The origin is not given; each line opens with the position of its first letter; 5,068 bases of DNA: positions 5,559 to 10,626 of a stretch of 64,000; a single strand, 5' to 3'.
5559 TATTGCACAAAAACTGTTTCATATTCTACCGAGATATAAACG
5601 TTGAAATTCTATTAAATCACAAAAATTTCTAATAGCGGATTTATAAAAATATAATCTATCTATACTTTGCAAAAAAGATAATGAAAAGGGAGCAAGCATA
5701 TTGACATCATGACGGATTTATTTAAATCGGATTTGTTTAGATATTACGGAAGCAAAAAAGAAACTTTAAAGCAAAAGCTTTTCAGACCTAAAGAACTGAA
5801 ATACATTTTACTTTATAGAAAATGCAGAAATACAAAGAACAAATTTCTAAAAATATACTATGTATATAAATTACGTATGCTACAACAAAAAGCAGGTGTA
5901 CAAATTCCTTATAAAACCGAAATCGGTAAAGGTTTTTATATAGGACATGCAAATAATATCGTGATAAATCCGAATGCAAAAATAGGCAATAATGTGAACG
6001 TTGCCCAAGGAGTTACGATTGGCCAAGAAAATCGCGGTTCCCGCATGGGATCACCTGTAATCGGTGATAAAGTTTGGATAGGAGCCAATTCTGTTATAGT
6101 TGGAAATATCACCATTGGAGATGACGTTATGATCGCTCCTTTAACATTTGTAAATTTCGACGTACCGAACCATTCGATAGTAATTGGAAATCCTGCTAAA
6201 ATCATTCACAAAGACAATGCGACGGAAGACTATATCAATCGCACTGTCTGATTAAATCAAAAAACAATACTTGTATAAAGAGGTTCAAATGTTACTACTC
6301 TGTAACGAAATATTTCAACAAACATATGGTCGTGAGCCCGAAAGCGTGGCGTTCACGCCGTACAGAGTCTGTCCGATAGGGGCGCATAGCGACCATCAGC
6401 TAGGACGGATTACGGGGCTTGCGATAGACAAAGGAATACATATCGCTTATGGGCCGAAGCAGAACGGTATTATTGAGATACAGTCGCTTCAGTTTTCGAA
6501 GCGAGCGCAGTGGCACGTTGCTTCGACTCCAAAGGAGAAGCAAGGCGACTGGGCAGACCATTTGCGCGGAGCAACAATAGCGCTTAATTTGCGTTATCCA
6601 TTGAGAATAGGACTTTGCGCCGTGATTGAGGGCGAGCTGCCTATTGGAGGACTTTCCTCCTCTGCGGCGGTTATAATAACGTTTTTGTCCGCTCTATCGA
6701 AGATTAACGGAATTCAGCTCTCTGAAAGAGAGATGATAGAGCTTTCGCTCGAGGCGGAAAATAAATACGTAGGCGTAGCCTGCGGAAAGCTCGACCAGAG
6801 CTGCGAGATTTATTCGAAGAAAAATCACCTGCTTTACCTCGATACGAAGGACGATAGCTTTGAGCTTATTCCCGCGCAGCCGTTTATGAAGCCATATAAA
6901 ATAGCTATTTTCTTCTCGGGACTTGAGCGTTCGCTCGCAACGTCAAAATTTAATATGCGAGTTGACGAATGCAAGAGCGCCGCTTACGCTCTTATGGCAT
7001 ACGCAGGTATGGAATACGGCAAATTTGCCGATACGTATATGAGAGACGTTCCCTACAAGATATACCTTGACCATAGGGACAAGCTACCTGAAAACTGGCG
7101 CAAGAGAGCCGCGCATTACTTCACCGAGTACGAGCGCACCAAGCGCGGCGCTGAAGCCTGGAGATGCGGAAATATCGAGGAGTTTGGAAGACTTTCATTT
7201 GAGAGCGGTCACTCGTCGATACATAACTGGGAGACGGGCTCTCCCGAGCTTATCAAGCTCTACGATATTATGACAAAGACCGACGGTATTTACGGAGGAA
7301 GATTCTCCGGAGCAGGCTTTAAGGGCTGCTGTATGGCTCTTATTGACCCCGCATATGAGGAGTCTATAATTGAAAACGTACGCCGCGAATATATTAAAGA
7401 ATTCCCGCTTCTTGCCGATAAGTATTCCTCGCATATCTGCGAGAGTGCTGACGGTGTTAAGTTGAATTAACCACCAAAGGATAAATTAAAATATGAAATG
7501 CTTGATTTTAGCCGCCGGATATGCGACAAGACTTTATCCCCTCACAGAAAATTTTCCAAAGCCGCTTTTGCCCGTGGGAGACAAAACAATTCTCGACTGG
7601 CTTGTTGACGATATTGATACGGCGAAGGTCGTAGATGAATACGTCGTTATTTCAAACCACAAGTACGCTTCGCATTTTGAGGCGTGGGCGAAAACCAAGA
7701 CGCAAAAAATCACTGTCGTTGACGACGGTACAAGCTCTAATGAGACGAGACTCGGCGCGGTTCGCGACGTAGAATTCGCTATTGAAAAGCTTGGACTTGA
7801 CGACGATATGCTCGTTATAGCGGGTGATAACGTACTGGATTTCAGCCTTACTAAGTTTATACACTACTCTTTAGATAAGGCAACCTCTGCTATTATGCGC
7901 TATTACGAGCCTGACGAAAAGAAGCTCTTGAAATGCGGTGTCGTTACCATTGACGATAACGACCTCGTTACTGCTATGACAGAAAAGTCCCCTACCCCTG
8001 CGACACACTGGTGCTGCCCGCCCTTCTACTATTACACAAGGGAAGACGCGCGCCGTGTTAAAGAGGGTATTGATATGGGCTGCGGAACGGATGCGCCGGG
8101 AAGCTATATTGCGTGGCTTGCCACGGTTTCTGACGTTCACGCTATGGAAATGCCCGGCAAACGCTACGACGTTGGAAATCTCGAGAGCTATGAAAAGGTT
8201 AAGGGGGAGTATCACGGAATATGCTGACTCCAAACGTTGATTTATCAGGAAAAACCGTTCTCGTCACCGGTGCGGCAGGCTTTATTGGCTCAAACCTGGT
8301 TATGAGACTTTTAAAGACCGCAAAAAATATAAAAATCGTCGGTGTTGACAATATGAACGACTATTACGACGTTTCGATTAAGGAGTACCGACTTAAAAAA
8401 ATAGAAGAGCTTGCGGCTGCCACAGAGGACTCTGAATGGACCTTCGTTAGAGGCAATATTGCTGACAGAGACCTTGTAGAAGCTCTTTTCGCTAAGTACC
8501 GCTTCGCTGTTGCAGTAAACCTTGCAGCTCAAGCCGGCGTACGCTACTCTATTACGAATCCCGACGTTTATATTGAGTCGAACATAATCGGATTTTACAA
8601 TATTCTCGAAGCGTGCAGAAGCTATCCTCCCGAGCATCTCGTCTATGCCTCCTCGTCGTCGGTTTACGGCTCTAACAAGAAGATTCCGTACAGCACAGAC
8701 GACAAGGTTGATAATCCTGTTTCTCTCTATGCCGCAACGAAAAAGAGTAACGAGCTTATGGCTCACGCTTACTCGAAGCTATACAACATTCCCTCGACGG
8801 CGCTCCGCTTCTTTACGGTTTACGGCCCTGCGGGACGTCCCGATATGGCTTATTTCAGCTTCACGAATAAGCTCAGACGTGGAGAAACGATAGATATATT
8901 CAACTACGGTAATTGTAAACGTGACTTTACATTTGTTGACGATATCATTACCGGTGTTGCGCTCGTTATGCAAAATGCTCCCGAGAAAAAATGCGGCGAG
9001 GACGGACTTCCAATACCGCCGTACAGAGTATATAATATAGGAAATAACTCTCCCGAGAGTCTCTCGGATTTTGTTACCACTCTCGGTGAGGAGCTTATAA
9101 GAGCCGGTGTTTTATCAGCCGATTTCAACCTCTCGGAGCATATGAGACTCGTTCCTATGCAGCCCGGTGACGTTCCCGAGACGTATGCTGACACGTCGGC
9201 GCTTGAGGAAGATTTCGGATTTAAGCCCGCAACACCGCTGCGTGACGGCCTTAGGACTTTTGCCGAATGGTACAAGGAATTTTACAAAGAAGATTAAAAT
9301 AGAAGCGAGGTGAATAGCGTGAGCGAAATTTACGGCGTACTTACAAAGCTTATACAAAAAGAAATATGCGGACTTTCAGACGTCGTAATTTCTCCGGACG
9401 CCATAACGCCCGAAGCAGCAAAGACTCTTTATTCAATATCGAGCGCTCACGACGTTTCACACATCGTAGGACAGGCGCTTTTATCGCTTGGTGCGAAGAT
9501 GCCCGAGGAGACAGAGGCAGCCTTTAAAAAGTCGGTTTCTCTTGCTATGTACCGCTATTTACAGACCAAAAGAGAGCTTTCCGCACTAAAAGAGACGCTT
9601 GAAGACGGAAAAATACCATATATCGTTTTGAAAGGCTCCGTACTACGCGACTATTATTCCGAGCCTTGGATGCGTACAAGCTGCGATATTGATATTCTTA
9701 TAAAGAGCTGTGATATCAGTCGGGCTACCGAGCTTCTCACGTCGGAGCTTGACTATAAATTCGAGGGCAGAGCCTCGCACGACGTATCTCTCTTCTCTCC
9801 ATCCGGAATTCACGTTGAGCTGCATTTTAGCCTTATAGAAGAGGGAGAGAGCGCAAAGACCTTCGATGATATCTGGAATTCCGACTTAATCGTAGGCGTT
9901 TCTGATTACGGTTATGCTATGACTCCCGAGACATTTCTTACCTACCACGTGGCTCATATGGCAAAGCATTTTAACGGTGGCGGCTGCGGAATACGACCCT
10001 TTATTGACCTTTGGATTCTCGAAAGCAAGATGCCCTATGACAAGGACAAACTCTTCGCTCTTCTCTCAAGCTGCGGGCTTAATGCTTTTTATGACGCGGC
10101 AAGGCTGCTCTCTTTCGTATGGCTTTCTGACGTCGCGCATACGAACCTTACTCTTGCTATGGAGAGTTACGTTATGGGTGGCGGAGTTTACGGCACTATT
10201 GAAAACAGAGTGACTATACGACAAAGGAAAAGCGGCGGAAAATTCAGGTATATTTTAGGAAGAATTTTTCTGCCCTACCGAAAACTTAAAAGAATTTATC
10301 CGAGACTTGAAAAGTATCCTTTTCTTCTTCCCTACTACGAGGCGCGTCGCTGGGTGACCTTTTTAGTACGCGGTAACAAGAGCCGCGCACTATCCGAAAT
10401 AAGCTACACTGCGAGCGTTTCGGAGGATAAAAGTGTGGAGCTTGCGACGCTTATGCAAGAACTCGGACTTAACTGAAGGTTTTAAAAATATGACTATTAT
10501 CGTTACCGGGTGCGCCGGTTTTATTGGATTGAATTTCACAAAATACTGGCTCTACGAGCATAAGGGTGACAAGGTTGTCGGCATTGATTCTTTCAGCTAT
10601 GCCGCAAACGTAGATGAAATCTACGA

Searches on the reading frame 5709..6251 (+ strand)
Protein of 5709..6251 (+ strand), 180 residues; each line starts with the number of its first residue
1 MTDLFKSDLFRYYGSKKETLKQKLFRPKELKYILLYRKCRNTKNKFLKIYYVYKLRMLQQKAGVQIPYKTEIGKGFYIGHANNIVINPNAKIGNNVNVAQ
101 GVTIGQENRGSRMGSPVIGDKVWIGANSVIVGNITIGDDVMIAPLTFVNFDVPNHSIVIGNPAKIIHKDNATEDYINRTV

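Call 96: search_protein_families(library=pfam, proteins=[window:5709-6251:+], max_evalue=0.00001)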
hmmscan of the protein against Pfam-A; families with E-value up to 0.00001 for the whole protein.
window:5709-6251:+ (180 aa): 2 families
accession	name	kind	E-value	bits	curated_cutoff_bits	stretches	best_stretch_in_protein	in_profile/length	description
PF00132.30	Hexapep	-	1.8e-13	50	27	1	116-148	2-34/36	Bacterial transferase hexapeptide (six repeats)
PF25084.1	LbH_EIF2B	-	1.7e-07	31.6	54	0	52-144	4-101/105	EIF2B subunit epsilon LbH domain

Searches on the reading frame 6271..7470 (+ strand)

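Call 96: search_protein_families(library=pfam, proteins=[window:6271-7470:+], max_evalue=0.00001)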
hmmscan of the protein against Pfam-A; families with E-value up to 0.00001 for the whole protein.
window:6271-7470:+ (399 aa): 3 families
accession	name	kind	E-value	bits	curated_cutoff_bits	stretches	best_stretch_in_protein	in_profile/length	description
PF00288.32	GHMP_kinases_N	-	2.9e-13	50.3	22.3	1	113-182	16-86/87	GHMP kinases N terminal domain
PF10509.15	GalKase_gal_bdg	-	7.2e-12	45.1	23.1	1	14-62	2-49/49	Galactokinase galactose-binding signature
PF08544.19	GHMP_kinases_C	-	4.6e-07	30.6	21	1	300-375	8-84/85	GHMP kinases C terminal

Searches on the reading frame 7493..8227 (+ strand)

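Call 96: search_protein_families(library=pfam, proteins=[window:7493-8227:+], max_evalue=0.00001)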
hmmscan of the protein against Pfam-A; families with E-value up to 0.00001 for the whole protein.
window:7493-8227:+ (244 aa): 2 families
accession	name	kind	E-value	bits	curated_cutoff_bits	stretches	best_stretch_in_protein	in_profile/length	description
PF00483.29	NTP_transferase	-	9.5e-24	84.7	21.2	1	3-238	2-240/245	Nucleotidyl transferase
PF12804.13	NTP_transf_3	-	1.2e-08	35.8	27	1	3-115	1-98/160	MobA-like NTP transferase domain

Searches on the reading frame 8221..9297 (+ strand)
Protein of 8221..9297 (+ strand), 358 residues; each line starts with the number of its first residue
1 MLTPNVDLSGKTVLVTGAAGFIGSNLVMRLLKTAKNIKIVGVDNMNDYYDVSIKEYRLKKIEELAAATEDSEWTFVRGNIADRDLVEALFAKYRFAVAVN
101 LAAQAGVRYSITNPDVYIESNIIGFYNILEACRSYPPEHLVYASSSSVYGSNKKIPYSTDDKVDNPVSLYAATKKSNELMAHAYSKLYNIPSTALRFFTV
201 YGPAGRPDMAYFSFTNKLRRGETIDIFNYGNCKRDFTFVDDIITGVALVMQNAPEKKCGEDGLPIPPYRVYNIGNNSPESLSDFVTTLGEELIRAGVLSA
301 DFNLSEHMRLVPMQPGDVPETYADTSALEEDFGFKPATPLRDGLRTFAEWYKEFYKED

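Call 96: search_protein_families(library=pfam, proteins=[window:8221-9297:+], max_evalue=0.00001)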
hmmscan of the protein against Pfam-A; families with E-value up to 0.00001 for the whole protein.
window:8221-9297:+ (358 aa): 6 families
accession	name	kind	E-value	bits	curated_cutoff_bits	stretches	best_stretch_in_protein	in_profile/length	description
PF01370.27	Epimerase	-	4.6e-54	183.8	20.9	1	13-274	1-240/240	NAD dependent epimerase/dehydratase family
PF16363.11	GDP_Man_Dehyd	-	5.6e-51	174.4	27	1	14-345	1-330/332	GDP-mannose 4,6 dehydratase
PF01073.25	3Beta_HSD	-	3.5e-17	62.8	22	1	14-291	1-267/280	3-beta hydroxysteroid dehydrogenase/isomerase family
PF02719.21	Polysacc_synt_2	-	2.6e-15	56.8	20.2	1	13-228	1-196/293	Polysaccharide biosynthesis protein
PF04321.23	RmlD_sub_bind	-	6.1e-15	55.5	27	1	12-229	2-178/287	RmlD substrate binding domain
PF07993.18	NAD_binding_4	-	1.8e-09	37.6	20.1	1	15-206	1-210/258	Male sterility protein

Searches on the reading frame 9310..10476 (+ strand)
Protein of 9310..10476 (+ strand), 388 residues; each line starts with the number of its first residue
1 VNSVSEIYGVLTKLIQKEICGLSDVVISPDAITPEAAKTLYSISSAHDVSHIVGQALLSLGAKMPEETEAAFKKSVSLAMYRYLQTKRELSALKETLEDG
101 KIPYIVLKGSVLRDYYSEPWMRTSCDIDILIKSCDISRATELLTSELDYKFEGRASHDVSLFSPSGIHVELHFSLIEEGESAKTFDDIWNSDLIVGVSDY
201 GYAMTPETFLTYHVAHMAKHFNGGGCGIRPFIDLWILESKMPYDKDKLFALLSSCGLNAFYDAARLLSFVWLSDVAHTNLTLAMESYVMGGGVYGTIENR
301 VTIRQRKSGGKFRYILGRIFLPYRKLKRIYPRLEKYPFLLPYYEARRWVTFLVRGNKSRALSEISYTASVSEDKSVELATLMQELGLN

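Call 96: search_protein_families(library=pfam, proteins=[window:9310-10476:+], max_evalue=0.00001)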
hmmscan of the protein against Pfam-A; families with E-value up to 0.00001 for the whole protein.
window:9310-10476:+ (388 aa): 1 family
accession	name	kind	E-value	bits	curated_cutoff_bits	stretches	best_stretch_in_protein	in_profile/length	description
PF14907.12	NTP_transf_5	-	1.7e-41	142.9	31.2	1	37-272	5-248/249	Uncharacterised nucleotidyltransferase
